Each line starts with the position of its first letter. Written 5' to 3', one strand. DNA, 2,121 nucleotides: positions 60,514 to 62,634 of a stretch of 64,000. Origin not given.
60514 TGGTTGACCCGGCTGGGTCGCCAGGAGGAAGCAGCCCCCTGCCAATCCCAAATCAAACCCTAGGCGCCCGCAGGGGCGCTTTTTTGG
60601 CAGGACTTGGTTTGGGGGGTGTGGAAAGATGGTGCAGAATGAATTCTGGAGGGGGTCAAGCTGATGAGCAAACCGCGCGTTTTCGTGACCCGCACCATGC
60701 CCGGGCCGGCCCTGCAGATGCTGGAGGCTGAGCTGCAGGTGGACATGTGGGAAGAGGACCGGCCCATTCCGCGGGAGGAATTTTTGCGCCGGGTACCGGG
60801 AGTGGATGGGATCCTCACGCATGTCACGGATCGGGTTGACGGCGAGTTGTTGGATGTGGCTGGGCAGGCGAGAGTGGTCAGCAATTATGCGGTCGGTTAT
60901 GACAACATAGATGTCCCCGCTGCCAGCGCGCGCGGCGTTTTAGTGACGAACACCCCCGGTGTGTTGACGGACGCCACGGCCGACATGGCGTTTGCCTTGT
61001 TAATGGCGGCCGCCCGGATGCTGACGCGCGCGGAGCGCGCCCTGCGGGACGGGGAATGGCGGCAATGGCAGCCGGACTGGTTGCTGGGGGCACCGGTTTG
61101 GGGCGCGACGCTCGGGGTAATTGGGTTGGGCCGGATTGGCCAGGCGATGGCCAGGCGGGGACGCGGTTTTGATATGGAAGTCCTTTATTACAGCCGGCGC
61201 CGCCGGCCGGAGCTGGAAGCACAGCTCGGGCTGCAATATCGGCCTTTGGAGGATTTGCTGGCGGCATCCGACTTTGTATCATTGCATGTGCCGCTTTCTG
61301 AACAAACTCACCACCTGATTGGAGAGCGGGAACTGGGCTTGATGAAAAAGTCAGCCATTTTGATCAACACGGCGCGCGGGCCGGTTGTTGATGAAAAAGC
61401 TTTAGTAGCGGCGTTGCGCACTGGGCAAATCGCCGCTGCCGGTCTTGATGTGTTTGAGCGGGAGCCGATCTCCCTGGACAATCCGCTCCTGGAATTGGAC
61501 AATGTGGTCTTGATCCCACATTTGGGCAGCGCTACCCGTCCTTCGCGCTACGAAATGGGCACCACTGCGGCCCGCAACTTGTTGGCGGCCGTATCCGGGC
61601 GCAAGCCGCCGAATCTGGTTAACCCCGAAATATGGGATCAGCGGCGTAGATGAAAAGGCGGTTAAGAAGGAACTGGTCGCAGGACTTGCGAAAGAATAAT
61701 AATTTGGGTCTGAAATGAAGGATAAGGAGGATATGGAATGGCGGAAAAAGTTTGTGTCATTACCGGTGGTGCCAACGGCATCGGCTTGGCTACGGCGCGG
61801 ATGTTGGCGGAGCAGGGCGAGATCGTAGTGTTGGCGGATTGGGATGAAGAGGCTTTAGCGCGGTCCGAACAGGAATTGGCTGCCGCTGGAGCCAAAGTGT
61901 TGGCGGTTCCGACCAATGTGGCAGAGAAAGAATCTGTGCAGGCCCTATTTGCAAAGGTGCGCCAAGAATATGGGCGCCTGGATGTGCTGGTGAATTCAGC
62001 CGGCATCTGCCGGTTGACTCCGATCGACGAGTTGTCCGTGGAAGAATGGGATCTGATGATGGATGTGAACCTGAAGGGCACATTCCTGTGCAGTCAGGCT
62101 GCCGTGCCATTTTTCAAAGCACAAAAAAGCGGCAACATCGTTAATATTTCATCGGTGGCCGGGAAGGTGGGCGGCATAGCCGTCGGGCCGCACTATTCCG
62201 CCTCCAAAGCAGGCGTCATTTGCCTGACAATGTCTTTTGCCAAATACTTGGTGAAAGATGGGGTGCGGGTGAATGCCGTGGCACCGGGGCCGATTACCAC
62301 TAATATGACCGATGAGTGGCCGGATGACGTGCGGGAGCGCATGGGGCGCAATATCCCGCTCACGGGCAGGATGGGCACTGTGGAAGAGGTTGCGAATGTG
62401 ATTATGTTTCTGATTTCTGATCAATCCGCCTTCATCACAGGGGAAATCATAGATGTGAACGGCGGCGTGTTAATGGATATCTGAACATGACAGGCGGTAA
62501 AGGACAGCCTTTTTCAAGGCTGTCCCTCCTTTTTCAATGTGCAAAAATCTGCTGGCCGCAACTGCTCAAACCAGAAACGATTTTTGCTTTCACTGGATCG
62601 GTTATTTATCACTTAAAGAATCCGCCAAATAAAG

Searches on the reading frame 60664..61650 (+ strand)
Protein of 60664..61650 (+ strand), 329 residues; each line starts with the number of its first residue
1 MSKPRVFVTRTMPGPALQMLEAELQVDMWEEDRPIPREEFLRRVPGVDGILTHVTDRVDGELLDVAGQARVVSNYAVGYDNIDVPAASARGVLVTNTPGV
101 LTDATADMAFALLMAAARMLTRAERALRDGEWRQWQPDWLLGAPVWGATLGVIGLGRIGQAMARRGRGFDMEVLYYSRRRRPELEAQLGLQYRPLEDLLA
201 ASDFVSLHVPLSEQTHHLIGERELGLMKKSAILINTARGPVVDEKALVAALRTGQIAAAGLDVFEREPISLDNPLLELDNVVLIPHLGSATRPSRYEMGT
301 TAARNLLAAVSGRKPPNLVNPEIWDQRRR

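Call 40: find_encoding_contigs(protein=window:60664-61650:+, flank=8000, max_places=10)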
Protein window:60664-61650:+ (329 aa): 13 contigs read that carry it; 10 places shown.
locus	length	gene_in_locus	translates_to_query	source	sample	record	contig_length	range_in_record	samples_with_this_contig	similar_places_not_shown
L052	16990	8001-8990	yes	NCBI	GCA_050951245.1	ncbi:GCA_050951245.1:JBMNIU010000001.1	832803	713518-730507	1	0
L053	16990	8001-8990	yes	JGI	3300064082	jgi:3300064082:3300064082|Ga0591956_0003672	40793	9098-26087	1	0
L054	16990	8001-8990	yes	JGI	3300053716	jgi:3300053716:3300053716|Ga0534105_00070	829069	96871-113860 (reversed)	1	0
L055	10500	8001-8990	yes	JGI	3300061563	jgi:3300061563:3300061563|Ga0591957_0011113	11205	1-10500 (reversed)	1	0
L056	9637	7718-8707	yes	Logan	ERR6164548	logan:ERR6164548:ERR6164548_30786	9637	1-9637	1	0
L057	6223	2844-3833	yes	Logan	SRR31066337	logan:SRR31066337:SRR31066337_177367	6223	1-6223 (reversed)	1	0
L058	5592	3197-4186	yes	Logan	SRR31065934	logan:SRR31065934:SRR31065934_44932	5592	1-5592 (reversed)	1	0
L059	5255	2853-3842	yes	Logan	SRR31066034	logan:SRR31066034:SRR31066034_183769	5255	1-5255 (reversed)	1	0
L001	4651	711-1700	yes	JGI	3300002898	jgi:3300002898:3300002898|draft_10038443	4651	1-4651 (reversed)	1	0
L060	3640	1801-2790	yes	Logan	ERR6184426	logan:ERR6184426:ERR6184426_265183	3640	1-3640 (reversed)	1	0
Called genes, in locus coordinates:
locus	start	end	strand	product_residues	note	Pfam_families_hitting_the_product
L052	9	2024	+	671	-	PF00270:DEAD (faint), PF04851:ResIII, PF17757:UvrB_inter, PF27431:UvrB_3rd, PF00271:Helicase_C, PF12344:UvrB, PF02151:UVR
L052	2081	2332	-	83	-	PF07561:DUF1540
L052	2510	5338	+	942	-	PF00005:ABC_tran (faint), PF02463:SMC_N (faint), PF03193:RsgA_GTPase (faint), PF13191:AAA_16 (faint), PF13238:AAA_18 (faint), PF13401:AAA_22 (faint), PF17760:UvrA_inter, PF17755:UvrA_DNA-bind, +3 more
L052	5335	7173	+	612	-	PF01541:GIY-YIG, PF27096:UvrC_M, PF02151:UVR, PF22920:UvrC_RNaseH, PF08459:UvrC_RNaseH_dom, PF14520:HHH_5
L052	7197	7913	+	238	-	PF19700:DUF6198, PF02588:YitT_membrane (faint)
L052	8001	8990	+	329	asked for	PF00389:2-Hacid_dh, PF02826:2-Hacid_dh_C, PF03446:NAD_binding_2 (faint)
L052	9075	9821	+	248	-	PF00106:adh_short, PF08659:KR, PF23441:SDR (weak), PF13561:adh_short_C2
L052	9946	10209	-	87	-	-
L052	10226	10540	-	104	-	PF08281:Sigma70_r4_2, PF04545:Sigma70_r4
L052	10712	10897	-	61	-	-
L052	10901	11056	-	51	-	-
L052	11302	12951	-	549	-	PF02463:SMC_N (faint), PF00005:ABC_tran, PF00931:NB-ARC (faint), PF01926:MMR_HSR1 (faint), PF13173:AAA_14 (faint), PF13191:AAA_16 (faint), PF12848:ABC_tran_Xtn, PF00005:ABC_tran, +4 more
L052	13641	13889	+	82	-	PF00108:Thiolase_N (weak)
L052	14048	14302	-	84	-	PF13646:HEAT_2, PF03130:HEAT_PBS (faint), PF02985:HEAT (weak)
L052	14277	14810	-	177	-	PF13187:Fer4_9 (faint), PF00037:Fer4 (faint), PF13484:Fer4_16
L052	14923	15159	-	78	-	-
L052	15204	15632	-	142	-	PF01047:MarR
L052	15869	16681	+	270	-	PF25213:HVO_A0261_N (weak), PF09339:HTH_IclR, PF12802:MarR_2, PF01978:TrmB (weak), PF01614:IclR_C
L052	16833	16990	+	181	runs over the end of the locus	PF01558:POR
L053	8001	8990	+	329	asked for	PF00389:2-Hacid_dh, PF02826:2-Hacid_dh_C, PF03446:NAD_binding_2 (faint)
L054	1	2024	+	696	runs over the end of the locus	PF00270:DEAD (faint), PF04851:ResIII, PF17757:UvrB_inter, PF27431:UvrB_3rd, PF00271:Helicase_C, PF12344:UvrB, PF02151:UVR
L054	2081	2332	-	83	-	PF07561:DUF1540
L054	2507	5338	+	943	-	PF00005:ABC_tran (faint), PF02463:SMC_N (faint), PF03193:RsgA_GTPase (faint), PF13191:AAA_16 (faint), PF13238:AAA_18 (faint), PF13401:AAA_22 (faint), PF17760:UvrA_inter, PF17755:UvrA_DNA-bind, +3 more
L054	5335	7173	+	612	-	PF01541:GIY-YIG, PF27096:UvrC_M, PF02151:UVR, PF22920:UvrC_RNaseH, PF08459:UvrC_RNaseH_dom, PF14520:HHH_5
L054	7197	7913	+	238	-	PF19700:DUF6198, PF02588:YitT_membrane (faint)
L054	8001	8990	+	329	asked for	PF00389:2-Hacid_dh, PF02826:2-Hacid_dh_C, PF03446:NAD_binding_2 (faint)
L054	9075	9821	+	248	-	PF00106:adh_short, PF08659:KR, PF23441:SDR (weak), PF13561:adh_short_C2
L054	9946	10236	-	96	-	-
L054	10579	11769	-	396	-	PF00872:Transposase_mut, PF10551:MULE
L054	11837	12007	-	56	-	-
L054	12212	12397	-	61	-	-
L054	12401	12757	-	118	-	-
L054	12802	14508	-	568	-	PF02463:SMC_N (faint), PF00005:ABC_tran, PF00931:NB-ARC (faint), PF02492:cobW (faint), PF13173:AAA_14 (faint), PF13191:AAA_16 (faint), PF12848:ABC_tran_Xtn, PF00005:ABC_tran, +4 more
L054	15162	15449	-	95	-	-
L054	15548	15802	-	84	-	PF13646:HEAT_2, PF03130:HEAT_PBS (faint), PF02985:HEAT (weak)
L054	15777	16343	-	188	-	PF13187:Fer4_9 (faint), PF13484:Fer4_16, PF00037:Fer4 (faint)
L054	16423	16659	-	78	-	-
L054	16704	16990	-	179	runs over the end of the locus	PF01047:MarR (weak)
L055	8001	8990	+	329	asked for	PF00389:2-Hacid_dh, PF02826:2-Hacid_dh_C, PF03446:NAD_binding_2 (faint)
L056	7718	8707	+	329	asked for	PF00389:2-Hacid_dh, PF02826:2-Hacid_dh_C, PF03446:NAD_binding_2 (faint)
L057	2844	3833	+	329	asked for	PF00389:2-Hacid_dh, PF02826:2-Hacid_dh_C, PF03446:NAD_binding_2 (faint)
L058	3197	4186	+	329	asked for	PF00389:2-Hacid_dh, PF02826:2-Hacid_dh_C, PF03446:NAD_binding_2 (faint)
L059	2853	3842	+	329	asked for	PF00389:2-Hacid_dh, PF02826:2-Hacid_dh_C, PF03446:NAD_binding_2 (faint)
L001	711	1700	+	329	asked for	PF00389:2-Hacid_dh, PF02826:2-Hacid_dh_C, PF03446:NAD_binding_2 (faint)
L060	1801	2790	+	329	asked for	PF00389:2-Hacid_dh, PF02826:2-Hacid_dh_C, PF03446:NAD_binding_2 (faint)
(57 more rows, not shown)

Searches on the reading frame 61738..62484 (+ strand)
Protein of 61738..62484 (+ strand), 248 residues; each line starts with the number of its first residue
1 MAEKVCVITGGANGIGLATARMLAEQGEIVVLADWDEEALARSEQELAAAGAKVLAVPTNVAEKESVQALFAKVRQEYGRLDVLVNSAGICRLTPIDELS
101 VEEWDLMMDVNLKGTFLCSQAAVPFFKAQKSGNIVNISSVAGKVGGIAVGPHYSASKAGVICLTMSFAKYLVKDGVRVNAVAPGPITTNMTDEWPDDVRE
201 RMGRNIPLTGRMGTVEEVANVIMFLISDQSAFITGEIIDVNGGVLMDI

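Call 7: search_protein_families(library=pfam, max_evalue=1, proteins=[window:61738-62481:+])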
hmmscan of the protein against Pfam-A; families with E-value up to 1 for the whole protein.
seq(248 aa): 9 families
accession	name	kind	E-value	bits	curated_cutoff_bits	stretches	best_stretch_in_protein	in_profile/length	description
PF13561.12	adh_short_C2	-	1.6e-67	228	27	1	12-244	3-235/236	Enoyl-(Acyl carrier protein) reductase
PF00106.31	adh_short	-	3.5e-62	209.8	26.6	1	4-197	1-193/195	short chain dehydrogenase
PF08659.16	KR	-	3.7e-18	66.5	22.6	1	7-185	4-177/180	KR domain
PF23441.1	SDR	-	5.3e-07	29.7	27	1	2-246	6-257/258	SDR-like rossmann domain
PF03721.20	UDPG_MGDP_dh_N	-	0.063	13.3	27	1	4-42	2-38/187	UDP-glucose/GDP-mannose dehydrogenase family, NAD binding domain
PF02737.24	3HCDH_N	-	0.074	13.4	22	1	5-75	2-68/180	3-hydroxyacyl-CoA dehydrogenase, NAD binding domain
PF03853.21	YjeF_N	-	0.12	12.8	24.9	1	3-59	26-84/169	YjeF-related protein N-terminus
PF02558.23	ApbA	-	0.15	12.1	22.2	1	11-65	5-61/150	Ketopantoate reductase PanE/ApbA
PF03486.20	HI0933_like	-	0.72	9.7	50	0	4-38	2-34/244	HI0933-like protein Rossmann domain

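Call 8: find_encoding_contigs(protein=window:61738-62484:+, flank=10000, max_places=10)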
Protein window:61738-62484:+ (248 aa): 1 contig read that carries it; 1 place shown.
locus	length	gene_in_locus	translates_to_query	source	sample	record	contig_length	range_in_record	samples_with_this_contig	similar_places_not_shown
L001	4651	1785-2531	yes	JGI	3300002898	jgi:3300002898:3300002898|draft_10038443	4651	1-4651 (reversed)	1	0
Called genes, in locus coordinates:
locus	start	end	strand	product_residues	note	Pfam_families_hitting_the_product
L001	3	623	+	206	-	?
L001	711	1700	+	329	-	PF00389:2-Hacid_dh, PF02826:2-Hacid_dh_C, PF03446:NAD_binding_2 (faint)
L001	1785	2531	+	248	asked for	PF00106:adh_short, PF08659:KR, PF23441:SDR (weak), PF13561:adh_short_C2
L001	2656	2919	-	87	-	-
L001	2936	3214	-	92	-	PF07638:Sigma70_ECF (weak), PF08281:Sigma70_r4_2, PF04545:Sigma70_r4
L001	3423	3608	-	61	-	-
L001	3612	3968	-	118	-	-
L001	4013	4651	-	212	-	?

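Call 10: find_related_loci(query=window:61738-62484:+, collection=genome_contigs, flank=10000)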
Query window:61738-62484:+ (248 aa) in genome_contigs; peptide patterns used: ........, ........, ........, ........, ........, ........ (x = any residue, [..] = any of these).
64 stretches matched a pattern; 15 encode a relative of the query (tblastn E <= 1e-3); 15 distinct loci.
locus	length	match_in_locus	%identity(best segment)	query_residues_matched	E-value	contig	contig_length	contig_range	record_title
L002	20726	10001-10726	41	4-246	5e-57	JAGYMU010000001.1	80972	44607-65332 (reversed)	MAG: Halanaerobiales bacterium isolate M55B127 1, whole genome shotgun sequence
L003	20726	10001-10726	40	4-246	1e-55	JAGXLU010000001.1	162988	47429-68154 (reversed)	MAG: Halanaerobiales bacterium isolate GSL_CB2_7 NODE_1_length_162988_cov_17.252, whole genome shotgun sequence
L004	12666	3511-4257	40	4-248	2e-46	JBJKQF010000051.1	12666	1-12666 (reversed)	MAG: Terriglobia bacterium isolate Bin_27 S1Ck127_3344034_flag_1_multi_7.0000_len_12666, whole genome shotgun sequence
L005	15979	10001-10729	40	1-242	7e-42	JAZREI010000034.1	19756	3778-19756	MAG: Oscillospiraceae bacterium isolate T1900045500_YK20190194.MAGScoT_cleanbin_000048 SGB_7491_k141_1569401, whole geno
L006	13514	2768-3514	33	1-243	1e-41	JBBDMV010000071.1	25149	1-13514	MAG: Balneolales bacterium isolate LejiaB_44_15 Lejia_B_2373_length_25149_cov_9, whole genome shotgun sequence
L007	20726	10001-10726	38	4-243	1e-37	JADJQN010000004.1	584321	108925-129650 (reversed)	MAG: Sandaracinaceae bacterium isolate Fred_18-Q3-R57-64_MAXAC.276 tig00004596-10-5838700, whole genome shotgun sequence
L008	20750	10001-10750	36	1-244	4e-36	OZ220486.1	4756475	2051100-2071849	MAG: Paracoccaceae bacterium isolate 33ed5a6f-aecc-422c-bc57-cca9576b36f1 genome assembly, chromosome: 1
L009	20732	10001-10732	33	2-244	4e-27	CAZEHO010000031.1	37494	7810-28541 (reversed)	MAG TPA_asm: uncultured Acidimicrobiia bacterium isolate SRP167671_co1_189 genome assembly, contig: NODE_1229_length_374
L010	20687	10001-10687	32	1-244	2e-24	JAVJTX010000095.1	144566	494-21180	MAG: Roseovarius sp. isolate B1-GNL1-10 k141_13834, whole genome shotgun sequence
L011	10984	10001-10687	33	1-244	1e-22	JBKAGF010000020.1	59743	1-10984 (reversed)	MAG: Roseovarius sp. isolate Ske_MAG23 Ske_MAG23_0020, whole genome shotgun sequence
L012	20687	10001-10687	33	1-244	1e-22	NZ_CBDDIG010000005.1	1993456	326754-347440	MAG: Roseovarius sp. isolate fcab3373-aa6d-4bec-b16a-1d9be85aad6f contig_5, whole genome shotgun sequence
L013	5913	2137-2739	27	1-190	2e-15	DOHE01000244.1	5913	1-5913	MAG TPA_asm: Clostridiales bacterium isolate UBA8921 contig_109711, whole genome shotgun sequence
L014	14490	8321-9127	27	1-245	4e-14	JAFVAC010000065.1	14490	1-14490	MAG: Clostridia bacterium isolate RGIG4983 Roe_deer_Rumen-5__c335010, whole genome shotgun sequence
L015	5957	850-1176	37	51-160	1e-10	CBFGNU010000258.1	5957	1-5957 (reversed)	MAG TPA_asm: uncultured Mucilaginibacter sp. isolate ERR5385031_metabat2_6 genome assembly, contig: ERZ27258718.992, who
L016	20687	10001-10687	33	1-244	3e-25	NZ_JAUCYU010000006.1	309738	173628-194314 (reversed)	MAG: Roseovarius sp. isolate CCMP836_Bin15_nofgap NODE_20_length_309738_cov_393.052399, whole genome shotgun sequence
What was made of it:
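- Tried and rejected: In GTDB representative genomes the best hit was 41% identity (call 10).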

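Call 39: find_related_loci(query=window:61738-62484:+, collection=metagenome_contigs, flank=8000)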
Query window:61738-62484:+ (248 aa) in metagenome_contigs; peptide patterns used: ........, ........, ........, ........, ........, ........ (x = any residue, [..] = any of these).
78 stretches matched a pattern; 10 encode a relative of the query (tblastn E <= 1e-3); 10 distinct loci.
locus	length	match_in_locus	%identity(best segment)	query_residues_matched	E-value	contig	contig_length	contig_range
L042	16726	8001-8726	40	4-246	3e-56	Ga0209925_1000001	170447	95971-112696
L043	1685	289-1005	37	4-243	8e-42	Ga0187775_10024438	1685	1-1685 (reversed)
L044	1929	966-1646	35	4-244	3e-35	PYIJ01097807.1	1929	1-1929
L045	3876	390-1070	34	4-244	4e-34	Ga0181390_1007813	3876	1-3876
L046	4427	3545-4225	34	4-244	2e-34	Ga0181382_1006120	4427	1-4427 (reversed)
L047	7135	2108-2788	34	4-244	1e-33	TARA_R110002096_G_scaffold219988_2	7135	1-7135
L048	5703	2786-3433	28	4-227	2e-25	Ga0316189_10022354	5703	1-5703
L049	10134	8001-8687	33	1-244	1e-23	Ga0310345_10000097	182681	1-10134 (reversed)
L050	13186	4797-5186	37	1-130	6e-18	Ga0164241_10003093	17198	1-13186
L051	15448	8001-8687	35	1-244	1e-25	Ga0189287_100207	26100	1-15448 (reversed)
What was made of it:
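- No empty-site relative was found (calls 10, 39).
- Tried and rejected: In JGI metagenome contigs the best was 40% (call 39).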
